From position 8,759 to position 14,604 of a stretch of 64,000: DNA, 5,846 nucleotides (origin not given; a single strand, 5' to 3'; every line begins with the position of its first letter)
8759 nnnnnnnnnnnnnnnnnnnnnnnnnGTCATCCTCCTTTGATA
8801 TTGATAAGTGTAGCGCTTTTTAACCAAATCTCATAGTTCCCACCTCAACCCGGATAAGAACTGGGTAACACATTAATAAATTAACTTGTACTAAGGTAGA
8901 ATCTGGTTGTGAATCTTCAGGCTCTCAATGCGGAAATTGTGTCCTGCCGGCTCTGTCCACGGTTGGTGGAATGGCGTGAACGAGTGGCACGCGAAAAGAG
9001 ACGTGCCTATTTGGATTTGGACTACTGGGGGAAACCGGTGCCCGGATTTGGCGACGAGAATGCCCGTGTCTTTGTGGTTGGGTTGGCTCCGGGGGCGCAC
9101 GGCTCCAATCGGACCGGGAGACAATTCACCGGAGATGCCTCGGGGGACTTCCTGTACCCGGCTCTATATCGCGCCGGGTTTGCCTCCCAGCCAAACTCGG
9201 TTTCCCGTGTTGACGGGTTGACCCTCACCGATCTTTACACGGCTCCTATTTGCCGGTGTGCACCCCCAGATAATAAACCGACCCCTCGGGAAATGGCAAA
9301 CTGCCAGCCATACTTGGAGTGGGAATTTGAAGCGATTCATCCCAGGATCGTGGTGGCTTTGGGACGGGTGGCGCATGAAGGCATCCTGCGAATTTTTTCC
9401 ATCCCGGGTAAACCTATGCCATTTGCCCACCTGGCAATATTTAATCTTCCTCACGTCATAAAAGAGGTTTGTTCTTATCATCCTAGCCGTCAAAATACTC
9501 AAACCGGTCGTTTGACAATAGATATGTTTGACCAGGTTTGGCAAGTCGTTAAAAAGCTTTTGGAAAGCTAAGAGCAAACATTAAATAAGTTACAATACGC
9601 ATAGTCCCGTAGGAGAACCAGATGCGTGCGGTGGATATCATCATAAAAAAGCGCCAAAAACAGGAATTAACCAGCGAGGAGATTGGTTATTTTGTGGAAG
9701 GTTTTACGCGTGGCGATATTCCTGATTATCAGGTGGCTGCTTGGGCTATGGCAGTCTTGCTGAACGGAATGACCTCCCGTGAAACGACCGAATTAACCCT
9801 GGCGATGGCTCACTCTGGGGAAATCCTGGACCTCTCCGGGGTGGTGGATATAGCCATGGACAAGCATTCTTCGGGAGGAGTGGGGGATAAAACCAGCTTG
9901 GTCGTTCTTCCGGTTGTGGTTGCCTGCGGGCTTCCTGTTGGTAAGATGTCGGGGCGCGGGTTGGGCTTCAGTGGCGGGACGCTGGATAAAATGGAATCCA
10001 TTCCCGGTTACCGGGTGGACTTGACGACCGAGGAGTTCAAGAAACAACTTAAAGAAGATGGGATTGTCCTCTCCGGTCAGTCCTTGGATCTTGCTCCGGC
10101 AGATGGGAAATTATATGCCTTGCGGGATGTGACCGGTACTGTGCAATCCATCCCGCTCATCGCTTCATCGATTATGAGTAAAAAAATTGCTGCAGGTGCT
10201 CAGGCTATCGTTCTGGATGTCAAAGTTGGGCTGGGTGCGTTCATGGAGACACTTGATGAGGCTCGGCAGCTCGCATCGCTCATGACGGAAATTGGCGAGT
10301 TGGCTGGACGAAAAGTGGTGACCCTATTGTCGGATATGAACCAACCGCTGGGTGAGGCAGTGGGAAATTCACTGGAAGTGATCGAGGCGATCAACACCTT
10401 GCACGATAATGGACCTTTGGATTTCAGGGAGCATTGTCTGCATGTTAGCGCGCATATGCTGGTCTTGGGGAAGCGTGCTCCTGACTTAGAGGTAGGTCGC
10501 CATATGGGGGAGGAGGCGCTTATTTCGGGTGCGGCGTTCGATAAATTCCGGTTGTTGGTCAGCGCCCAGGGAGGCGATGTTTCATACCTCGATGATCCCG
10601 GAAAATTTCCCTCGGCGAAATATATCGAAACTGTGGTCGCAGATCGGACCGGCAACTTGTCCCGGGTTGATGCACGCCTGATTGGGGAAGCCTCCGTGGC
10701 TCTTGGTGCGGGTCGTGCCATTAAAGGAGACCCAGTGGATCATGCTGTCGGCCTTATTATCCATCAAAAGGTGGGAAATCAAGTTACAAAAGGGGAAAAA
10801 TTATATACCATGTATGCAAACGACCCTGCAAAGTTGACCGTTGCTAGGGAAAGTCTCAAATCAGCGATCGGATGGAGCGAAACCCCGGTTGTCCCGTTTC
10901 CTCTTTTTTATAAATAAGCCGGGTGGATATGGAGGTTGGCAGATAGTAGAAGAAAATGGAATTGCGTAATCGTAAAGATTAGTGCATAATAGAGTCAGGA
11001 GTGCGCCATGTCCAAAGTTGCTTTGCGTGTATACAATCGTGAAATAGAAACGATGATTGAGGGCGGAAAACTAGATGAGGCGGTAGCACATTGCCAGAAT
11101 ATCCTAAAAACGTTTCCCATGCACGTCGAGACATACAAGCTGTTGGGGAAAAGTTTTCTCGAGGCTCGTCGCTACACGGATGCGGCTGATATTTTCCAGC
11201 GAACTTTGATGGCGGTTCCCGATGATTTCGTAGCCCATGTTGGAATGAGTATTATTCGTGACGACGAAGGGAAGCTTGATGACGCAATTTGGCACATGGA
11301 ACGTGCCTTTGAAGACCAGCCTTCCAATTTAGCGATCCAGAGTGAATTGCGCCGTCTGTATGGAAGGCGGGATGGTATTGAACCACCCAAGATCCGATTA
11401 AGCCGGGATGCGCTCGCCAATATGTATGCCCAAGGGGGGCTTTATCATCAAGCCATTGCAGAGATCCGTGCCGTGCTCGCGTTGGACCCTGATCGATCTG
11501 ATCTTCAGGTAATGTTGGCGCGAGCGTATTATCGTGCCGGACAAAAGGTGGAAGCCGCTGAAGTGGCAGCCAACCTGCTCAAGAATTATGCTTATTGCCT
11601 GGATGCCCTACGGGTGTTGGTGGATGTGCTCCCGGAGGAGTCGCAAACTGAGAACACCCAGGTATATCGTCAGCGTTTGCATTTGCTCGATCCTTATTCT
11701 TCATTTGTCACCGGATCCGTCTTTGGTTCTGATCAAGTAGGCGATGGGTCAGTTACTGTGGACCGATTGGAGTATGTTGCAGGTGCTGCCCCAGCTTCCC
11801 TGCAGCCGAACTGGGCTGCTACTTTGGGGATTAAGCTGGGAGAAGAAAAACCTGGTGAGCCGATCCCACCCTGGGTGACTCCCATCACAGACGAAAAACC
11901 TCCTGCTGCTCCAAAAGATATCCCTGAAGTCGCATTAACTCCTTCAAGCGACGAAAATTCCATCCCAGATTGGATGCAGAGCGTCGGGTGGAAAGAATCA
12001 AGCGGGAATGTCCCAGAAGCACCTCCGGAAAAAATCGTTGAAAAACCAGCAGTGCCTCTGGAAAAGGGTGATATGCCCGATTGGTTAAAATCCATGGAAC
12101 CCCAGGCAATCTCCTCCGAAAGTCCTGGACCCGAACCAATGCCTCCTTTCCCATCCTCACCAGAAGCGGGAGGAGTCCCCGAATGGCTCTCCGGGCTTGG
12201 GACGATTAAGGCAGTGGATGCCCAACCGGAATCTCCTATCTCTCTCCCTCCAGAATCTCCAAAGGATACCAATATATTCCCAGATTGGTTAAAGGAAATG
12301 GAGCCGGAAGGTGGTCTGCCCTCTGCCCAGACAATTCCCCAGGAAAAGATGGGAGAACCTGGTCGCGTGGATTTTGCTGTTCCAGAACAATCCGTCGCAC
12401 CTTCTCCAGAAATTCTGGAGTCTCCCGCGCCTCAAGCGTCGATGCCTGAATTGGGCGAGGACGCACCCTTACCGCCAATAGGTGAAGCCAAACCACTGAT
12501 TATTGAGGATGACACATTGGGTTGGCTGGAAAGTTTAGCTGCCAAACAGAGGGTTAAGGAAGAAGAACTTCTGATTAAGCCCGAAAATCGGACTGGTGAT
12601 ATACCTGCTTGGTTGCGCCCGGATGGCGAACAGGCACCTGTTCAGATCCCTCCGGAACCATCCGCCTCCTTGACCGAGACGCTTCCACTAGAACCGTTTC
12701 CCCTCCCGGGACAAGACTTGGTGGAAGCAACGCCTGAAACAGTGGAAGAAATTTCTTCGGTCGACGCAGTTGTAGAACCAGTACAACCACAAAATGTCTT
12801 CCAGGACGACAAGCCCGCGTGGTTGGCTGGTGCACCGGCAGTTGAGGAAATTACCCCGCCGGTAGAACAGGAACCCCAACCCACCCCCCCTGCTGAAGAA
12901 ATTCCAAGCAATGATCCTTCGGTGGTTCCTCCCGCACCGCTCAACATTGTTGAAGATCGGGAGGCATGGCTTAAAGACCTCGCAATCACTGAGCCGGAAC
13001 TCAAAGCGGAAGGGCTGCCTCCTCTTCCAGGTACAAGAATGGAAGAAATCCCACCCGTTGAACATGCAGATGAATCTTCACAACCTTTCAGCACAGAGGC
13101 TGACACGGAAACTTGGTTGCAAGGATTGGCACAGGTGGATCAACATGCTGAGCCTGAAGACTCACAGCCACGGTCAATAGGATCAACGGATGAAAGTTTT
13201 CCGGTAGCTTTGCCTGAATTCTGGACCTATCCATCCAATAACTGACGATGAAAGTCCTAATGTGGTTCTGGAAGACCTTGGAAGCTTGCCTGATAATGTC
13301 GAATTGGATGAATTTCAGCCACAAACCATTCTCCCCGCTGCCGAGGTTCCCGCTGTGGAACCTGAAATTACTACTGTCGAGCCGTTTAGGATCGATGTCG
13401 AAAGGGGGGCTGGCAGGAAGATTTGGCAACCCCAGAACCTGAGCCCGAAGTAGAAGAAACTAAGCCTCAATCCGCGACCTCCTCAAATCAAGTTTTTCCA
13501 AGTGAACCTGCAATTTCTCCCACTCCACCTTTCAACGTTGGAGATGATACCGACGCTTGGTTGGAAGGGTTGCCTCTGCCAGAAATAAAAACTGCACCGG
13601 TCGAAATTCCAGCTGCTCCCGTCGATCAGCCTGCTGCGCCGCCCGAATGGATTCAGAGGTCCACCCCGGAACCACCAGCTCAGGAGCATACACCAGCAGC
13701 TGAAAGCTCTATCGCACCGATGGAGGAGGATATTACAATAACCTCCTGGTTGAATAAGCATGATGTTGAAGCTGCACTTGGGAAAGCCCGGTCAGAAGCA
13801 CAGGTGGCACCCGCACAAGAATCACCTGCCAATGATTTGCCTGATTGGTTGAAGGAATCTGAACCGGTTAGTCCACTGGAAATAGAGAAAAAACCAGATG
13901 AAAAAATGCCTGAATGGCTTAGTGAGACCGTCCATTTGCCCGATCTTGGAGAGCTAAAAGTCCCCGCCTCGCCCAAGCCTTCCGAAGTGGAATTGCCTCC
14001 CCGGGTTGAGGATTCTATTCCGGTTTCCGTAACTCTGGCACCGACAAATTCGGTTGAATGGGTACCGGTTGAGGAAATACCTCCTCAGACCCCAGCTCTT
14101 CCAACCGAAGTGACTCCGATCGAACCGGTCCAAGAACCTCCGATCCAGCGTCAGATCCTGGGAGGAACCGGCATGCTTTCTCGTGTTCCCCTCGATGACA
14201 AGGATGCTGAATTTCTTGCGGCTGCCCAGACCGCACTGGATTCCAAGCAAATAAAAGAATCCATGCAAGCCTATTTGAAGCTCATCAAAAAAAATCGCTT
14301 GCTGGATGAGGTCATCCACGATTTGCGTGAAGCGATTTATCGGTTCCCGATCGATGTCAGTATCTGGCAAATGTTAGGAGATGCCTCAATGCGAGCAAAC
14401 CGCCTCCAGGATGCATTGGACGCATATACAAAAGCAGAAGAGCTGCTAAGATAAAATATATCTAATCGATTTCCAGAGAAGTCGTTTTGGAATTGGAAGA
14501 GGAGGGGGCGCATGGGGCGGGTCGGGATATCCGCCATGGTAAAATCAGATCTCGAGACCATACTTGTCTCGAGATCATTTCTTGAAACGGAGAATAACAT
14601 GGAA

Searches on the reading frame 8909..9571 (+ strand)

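Call 7: search_protein_families(library=pfam, proteins=[window:8909-9571:+], max_evalue=0.001)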
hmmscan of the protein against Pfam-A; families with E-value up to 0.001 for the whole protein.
window:8909-9571:+ (220 aa): 1 family
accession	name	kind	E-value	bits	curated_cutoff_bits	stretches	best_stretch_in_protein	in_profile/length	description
PF03167.25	UDG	-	3.5e-31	108.6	24.3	1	45-214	1-140/141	Uracil DNA glycosylase superfamily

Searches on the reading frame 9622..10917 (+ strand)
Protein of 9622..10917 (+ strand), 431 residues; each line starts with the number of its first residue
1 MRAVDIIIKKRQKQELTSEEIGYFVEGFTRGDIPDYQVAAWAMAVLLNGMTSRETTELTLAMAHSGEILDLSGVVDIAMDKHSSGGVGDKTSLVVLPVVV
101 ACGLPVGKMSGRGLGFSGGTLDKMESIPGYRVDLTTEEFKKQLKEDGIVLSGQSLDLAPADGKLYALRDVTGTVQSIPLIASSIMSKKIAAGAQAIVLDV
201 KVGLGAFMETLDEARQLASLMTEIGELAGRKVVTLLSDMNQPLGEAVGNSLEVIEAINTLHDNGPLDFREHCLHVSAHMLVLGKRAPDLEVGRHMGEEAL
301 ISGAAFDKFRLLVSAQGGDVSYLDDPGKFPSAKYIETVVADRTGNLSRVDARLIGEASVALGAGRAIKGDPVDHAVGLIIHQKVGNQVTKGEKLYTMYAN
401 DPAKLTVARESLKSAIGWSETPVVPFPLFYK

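Call 7: search_protein_families(library=pfam, proteins=[window:9622-10917:+], max_evalue=0.001)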
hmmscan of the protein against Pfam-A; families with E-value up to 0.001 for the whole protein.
window:9622-10917:+ (431 aa): 3 families
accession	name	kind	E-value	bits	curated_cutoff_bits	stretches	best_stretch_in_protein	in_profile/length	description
PF00591.27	Glycos_transf_3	-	4.5e-38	131.8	27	1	78-305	4-252/253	Glycosyl transferase family, a/b domain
PF07831.19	PYNP_C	-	1.9e-22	79.1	27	1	346-417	2-73/75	Pyrimidine nucleoside phosphorylase C-terminal domain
PF02885.22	Glycos_trans_3N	-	9e-20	70.6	26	1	5-66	2-63/63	Glycosyl transferase family, helical bundle domain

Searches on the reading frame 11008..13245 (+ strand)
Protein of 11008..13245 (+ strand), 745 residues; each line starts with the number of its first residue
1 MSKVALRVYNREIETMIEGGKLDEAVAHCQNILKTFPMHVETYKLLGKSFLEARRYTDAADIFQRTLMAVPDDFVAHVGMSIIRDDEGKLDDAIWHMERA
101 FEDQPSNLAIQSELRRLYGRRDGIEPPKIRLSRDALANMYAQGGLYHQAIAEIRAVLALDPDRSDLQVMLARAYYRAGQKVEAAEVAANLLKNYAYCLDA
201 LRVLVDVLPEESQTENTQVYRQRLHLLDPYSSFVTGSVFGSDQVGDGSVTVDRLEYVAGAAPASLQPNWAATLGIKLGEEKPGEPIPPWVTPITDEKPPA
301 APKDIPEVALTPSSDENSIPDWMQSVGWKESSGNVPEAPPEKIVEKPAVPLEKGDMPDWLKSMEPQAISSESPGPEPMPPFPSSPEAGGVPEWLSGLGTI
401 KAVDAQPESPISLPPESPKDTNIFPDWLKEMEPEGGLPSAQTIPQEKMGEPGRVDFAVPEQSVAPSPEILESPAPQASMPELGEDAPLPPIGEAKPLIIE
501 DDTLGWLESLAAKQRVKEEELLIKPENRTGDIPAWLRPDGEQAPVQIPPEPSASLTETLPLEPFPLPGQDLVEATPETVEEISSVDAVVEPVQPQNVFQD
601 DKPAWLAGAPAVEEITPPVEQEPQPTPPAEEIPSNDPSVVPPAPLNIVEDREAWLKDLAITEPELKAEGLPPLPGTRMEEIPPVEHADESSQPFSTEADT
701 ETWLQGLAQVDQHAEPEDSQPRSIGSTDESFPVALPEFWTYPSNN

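Call 7: search_protein_families(library=pfam, proteins=[window:11008-13245:+], max_evalue=0.001)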
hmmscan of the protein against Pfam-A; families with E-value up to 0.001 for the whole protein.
window:11008-13245:+ (745 aa): 13 families
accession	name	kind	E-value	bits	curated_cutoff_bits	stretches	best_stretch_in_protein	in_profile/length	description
PF14559.12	TPR_19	-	6.9e-16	58.8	25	2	144-192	5-53/68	Tetratricopeptide repeat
PF13432.12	TPR_16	-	2.8e-13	50.5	32.7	2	19-73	10-64/65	Tetratricopeptide repeat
PF13428.12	TPR_14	-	3.6e-12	46.1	23.5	0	134-172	5-43/44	Tetratricopeptide repeat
PF07719.23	TPR_2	-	1.8e-10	40.6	27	0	135-162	6-33/34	Tetratricopeptide repeat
PF13174.12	TPR_6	-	1.9e-07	31.7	26.3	0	167-194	3-30/33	Tetratricopeptide repeat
PF24575.1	TPR_Slam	-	9.2e-06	26.5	35.2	0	135-185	52-102/104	Surface lipoprotein assembly modifier, N-terminal TPR repeats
PF13176.12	TPR_7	-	1.6e-05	25.1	27.9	0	134-165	3-34/36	Tetratricopeptide repeat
PF00515.34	TPR_1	-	5.3e-05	23.3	27.8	0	136-162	7-33/34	Tetratricopeptide repeat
PF03704.23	BTAD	-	7.3e-05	23.6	22.1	0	135-186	67-118/146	Bacterial transcriptional activator domain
PF12895.13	ANAPC3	-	7.6e-05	23.4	27.2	0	145-192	4-50/82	Anaphase-promoting complex, cyclosome, subunit 3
PF13414.12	TPR_11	-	0.0001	22.3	26.8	0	138-178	2-42/42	TPR repeat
PF13424.12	TPR_12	-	0.00055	20.5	30.1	0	20-67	17-72/77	Tetratricopeptide repeat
PF13371.12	TPR_9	-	0.00083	19.8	35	0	127-172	27-71/73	Tetratricopeptide repeat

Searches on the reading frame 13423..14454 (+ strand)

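Call 7: search_protein_families(library=pfam, proteins=[window:13423-14454:+], max_evalue=0.001)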
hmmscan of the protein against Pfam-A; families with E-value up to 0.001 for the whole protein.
window:13423-14454:+ (343 aa): 2 families
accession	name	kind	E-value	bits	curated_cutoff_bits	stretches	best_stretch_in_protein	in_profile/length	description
PF07719.23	TPR_2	-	0.00013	22.3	27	0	314-341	3-30/34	Tetratricopeptide repeat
PF23914.1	TPR_CcmH_CycH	-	0.00027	21.2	42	1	300-341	38-79/158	Cytochrome c-type biogenesis protein H TPR domain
